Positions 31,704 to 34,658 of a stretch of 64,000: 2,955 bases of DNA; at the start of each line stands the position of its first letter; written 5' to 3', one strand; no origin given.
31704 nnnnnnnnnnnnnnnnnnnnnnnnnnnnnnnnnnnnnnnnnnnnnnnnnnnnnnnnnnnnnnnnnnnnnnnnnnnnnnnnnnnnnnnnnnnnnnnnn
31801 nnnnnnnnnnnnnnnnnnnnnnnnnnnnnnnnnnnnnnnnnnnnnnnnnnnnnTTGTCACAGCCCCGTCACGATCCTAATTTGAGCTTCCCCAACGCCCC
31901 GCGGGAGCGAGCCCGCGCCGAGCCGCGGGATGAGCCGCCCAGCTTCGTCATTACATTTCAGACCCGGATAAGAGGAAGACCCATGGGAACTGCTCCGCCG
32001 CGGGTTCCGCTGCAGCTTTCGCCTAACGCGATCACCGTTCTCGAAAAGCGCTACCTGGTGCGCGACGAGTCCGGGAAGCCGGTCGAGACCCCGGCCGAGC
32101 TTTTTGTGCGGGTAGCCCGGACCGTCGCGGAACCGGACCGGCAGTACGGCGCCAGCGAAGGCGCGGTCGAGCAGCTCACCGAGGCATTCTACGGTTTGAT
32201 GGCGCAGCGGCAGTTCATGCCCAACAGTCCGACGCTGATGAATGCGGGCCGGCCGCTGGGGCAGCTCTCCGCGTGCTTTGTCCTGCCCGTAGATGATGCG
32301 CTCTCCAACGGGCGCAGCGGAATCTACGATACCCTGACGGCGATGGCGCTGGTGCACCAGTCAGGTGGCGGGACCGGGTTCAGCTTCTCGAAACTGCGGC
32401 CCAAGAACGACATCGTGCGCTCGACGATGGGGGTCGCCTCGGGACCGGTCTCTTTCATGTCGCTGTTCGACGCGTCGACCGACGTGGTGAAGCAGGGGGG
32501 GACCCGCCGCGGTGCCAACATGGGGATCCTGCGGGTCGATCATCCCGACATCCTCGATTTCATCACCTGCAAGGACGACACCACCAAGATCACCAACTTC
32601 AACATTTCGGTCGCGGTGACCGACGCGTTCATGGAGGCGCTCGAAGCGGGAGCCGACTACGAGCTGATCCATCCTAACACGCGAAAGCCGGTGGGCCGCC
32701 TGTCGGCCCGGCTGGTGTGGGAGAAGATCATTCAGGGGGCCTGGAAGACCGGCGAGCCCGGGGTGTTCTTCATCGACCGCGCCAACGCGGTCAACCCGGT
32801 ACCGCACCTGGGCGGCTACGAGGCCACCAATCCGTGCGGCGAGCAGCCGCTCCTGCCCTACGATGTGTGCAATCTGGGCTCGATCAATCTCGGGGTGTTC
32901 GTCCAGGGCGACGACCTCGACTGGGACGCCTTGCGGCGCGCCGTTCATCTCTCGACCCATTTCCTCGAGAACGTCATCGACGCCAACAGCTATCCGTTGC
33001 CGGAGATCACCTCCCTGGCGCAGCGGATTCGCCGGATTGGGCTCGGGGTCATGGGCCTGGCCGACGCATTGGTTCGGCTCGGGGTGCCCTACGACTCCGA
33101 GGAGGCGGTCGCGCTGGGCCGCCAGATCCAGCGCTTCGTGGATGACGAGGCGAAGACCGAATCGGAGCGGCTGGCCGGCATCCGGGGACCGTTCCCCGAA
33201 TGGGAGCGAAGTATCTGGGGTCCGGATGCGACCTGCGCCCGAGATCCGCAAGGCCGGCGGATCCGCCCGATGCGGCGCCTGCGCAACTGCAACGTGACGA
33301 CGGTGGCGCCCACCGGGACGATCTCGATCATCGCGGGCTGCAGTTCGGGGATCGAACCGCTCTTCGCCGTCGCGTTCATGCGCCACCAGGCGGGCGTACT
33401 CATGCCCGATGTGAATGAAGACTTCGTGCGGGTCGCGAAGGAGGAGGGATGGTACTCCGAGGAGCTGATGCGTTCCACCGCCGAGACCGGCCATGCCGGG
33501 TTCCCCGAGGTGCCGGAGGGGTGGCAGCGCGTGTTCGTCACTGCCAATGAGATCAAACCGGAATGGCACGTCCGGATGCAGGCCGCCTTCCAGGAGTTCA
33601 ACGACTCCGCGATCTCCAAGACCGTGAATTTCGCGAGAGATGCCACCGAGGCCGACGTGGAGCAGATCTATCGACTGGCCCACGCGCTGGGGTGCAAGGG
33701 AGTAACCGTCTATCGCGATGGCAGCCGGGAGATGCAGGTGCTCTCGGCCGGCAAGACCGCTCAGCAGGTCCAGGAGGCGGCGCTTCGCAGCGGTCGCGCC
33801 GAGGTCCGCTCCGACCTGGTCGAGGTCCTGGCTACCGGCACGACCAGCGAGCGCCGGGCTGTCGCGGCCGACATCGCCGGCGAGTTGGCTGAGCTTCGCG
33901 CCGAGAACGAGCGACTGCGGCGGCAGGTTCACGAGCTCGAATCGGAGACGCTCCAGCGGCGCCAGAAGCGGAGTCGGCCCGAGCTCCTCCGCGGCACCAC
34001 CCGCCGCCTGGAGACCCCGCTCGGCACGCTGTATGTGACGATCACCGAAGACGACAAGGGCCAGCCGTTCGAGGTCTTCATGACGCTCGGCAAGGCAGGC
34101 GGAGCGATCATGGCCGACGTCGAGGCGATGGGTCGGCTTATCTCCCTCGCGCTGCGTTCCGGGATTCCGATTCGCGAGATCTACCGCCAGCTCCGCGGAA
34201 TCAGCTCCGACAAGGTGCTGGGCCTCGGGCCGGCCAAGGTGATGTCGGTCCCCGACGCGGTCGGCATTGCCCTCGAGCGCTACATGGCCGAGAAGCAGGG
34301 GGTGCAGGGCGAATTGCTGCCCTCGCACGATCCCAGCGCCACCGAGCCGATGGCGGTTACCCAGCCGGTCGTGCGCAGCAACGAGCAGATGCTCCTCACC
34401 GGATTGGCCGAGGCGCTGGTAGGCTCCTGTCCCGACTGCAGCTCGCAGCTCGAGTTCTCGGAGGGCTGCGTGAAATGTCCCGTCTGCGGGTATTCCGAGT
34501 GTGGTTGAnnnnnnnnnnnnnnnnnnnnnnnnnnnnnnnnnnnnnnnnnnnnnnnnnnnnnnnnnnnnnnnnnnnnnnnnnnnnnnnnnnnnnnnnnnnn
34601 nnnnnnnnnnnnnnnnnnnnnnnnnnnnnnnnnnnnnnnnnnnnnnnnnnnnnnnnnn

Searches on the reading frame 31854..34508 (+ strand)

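Call 73: search_protein_families(library=pfam, proteins=[window:31854-34508:+], max_evalue=0.00001)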
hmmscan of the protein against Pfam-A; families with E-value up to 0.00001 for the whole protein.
window:31854-34508:+ (884 aa): 3 families
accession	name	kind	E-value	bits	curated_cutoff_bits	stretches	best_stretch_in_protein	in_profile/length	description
PF02867.20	Ribonuc_red_lgC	-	4.3e-128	428.6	23.9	1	139-620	1-523/523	Ribonucleotide reductase, barrel domain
PF00317.26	Ribonuc_red_lgN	-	3.8e-24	85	28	1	54-136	2-77/77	Ribonucleotide reductase, all-alpha domain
PF12637.14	TSCPD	-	5e-19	68.8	22.8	1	723-811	13-88/88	TSCPD domain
